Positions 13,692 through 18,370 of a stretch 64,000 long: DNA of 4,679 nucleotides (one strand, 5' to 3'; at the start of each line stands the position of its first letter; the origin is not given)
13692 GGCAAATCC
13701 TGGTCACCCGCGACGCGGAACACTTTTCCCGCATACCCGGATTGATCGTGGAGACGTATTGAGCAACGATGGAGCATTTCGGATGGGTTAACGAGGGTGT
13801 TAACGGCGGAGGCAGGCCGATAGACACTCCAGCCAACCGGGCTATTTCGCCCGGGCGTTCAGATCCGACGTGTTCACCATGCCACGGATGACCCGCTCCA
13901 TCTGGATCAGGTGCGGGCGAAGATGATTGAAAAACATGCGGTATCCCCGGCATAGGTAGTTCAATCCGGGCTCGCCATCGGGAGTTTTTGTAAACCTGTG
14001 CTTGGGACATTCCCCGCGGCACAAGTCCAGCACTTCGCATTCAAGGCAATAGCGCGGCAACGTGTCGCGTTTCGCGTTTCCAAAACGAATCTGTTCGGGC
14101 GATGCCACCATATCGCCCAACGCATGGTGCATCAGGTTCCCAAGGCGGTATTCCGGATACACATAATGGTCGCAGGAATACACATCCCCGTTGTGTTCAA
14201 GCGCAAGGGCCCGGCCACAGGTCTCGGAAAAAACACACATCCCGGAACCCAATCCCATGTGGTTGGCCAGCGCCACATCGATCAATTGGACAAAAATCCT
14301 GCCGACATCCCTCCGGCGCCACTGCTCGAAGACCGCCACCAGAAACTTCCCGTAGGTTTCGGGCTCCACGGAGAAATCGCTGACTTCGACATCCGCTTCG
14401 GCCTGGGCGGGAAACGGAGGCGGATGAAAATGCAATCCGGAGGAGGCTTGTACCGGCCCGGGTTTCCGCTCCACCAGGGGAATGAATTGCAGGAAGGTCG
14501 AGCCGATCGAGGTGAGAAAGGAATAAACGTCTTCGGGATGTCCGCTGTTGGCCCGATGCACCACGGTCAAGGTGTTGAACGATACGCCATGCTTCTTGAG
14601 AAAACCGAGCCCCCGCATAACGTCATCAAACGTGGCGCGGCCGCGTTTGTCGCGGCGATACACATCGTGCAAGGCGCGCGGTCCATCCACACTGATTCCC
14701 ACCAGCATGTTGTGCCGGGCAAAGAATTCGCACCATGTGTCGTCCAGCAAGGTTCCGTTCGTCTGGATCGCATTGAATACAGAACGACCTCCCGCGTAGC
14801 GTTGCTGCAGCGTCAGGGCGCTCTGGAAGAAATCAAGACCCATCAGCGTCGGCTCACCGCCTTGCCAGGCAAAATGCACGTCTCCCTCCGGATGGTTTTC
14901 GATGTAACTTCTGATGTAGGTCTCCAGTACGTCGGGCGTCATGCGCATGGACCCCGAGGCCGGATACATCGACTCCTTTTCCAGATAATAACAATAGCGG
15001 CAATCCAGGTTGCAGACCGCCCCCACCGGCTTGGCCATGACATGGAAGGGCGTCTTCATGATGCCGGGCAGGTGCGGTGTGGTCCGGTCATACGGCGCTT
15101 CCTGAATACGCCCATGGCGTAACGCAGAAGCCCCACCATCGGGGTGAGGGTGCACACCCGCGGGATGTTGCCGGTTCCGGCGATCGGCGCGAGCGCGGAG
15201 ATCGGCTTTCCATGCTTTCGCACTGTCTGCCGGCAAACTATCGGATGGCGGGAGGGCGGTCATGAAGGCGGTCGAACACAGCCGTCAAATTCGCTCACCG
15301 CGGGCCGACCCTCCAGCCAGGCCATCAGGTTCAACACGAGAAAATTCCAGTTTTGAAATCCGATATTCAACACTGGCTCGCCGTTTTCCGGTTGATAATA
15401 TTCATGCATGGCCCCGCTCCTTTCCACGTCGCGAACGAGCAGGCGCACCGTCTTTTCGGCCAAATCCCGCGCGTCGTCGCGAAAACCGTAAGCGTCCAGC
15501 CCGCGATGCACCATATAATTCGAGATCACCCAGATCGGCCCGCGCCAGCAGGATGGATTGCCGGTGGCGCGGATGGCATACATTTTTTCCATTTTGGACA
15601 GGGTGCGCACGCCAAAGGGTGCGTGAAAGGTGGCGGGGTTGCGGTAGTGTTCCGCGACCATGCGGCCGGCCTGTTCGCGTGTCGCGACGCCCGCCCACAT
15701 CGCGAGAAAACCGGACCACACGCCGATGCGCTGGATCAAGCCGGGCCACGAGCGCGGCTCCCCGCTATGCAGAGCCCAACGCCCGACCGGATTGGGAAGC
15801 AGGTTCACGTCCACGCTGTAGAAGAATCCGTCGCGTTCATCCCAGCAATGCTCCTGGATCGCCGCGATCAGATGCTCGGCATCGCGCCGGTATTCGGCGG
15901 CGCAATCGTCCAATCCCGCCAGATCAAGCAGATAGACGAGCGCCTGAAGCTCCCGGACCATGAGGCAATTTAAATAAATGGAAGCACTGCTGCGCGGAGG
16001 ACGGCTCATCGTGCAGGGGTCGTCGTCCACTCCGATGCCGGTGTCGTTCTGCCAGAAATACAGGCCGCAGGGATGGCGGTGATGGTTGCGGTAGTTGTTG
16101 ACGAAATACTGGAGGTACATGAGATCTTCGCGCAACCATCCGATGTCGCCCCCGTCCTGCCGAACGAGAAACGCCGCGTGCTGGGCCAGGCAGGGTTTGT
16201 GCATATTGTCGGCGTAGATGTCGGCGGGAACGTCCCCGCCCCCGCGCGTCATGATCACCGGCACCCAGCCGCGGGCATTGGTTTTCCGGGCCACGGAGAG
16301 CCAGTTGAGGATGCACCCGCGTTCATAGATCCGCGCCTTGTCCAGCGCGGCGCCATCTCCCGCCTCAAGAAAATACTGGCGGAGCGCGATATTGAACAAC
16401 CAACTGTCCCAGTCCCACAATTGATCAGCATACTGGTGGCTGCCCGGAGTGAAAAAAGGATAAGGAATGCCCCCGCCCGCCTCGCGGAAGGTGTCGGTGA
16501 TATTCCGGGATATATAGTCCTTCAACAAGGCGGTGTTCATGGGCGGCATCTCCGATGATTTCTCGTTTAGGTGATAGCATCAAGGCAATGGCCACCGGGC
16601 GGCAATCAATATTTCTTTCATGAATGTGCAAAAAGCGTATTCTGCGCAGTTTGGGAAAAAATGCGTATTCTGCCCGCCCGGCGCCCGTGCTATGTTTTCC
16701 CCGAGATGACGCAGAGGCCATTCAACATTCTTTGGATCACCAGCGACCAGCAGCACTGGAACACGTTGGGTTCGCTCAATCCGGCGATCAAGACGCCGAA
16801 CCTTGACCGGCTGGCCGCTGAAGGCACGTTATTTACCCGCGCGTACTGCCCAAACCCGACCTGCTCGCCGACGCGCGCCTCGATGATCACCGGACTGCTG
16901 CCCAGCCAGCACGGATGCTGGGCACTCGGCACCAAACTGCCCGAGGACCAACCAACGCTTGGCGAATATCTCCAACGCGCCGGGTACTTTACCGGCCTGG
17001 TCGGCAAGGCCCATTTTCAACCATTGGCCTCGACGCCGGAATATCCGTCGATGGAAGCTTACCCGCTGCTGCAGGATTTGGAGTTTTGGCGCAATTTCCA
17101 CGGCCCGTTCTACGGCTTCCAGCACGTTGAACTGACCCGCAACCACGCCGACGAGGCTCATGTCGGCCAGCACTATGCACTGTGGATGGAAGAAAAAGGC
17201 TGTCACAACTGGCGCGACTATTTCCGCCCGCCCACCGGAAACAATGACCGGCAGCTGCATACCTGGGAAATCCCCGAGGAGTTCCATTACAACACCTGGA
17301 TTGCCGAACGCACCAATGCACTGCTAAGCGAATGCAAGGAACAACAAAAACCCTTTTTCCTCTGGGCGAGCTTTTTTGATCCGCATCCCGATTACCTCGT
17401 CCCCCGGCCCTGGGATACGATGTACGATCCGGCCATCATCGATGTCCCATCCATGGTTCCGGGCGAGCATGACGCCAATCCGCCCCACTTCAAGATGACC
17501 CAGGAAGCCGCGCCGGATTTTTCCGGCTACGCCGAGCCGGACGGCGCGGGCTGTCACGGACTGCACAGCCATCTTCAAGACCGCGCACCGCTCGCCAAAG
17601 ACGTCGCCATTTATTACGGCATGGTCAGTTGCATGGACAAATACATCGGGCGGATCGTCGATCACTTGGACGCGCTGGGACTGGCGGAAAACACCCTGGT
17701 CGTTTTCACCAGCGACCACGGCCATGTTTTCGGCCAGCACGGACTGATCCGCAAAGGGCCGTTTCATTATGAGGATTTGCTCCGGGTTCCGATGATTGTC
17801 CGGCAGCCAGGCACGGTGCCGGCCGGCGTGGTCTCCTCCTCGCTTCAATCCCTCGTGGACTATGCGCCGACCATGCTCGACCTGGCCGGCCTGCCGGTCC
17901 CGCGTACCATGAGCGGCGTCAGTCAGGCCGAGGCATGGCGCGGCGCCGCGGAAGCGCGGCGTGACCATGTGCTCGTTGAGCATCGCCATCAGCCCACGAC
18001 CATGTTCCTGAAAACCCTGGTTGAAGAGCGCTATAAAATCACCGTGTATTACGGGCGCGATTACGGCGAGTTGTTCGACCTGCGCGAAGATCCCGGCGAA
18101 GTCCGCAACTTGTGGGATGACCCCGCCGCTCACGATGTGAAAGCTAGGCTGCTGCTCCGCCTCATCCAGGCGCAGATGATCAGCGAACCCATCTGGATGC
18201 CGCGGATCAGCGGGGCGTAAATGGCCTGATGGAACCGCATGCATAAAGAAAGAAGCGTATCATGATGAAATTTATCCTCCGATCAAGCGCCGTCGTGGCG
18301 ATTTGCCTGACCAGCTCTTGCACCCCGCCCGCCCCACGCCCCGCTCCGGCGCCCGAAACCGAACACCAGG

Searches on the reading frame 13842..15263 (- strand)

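Call 46: search_protein_families(library=pfam, proteins=[window:13842-15263:-], max_evalue=0.00001)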
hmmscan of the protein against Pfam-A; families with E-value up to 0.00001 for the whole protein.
window:13842-15263:- (473 aa): 2 families
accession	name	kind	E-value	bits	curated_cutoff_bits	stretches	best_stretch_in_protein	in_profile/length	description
PF04055.27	Radical_SAM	-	3.1e-18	66.9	29.5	1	81-250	4-166/166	Radical SAM superfamily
PF13186.11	SPASM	-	6e-09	36.5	21.5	1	350-410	5-67/67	Iron-sulfur cluster-binding domain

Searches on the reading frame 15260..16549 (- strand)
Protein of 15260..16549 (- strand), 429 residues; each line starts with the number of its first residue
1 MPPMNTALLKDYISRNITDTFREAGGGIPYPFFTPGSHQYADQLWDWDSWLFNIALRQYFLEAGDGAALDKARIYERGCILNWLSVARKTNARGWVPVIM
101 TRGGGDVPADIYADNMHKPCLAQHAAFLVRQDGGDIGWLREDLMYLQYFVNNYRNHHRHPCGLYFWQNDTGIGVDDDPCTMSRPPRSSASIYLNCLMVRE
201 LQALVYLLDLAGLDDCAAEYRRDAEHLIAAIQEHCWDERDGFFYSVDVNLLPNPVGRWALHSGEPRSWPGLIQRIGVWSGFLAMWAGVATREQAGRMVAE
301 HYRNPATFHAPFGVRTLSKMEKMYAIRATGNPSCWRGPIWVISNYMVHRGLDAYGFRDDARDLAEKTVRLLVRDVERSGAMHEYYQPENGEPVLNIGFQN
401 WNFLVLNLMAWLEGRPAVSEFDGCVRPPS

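Call 46: search_protein_families(library=pfam, proteins=[window:15260-16549:-], max_evalue=0.00001)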
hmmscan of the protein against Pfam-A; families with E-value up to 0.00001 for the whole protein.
window:15260-16549:- (429 aa): 3 families
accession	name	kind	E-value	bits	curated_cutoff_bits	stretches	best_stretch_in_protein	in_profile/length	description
PF22422.2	MGH1-like_GH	-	2.9e-32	113.1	27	1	156-392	104-347/356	Mannosylglycerate hydrolase MGH1-like glycoside hydrolase domain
PF03200.22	Glyco_hydro_63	-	8.9e-17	61.5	22.4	1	173-410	235-491/492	Glycosyl hydrolase family 63 C-terminal domain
PF01204.24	Trehalase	-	4.9e-12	45.9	21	1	189-389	305-480/512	Trehalase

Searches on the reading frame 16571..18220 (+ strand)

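Call 46: search_protein_families(library=pfam, proteins=[window:16571-18220:+], max_evalue=0.00001)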
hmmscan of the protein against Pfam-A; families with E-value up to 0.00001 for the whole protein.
window:16571-18220:+ (549 aa): 3 families
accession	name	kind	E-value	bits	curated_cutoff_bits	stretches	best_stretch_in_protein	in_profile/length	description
PF00884.28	Sulfatase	-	6.2e-51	173.9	25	1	52-440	2-300/301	Sulfatase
PF16347.10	SGSH_C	-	4.3e-24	85.8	29.3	1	388-534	1-151/154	N-sulphoglucosamine sulphohydrolase, C-terminal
PF01663.27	Phosphodiest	-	9.8e-15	55.4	23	1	55-115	3-61/342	Type I phosphodiesterase / nucleotide pyrophosphatase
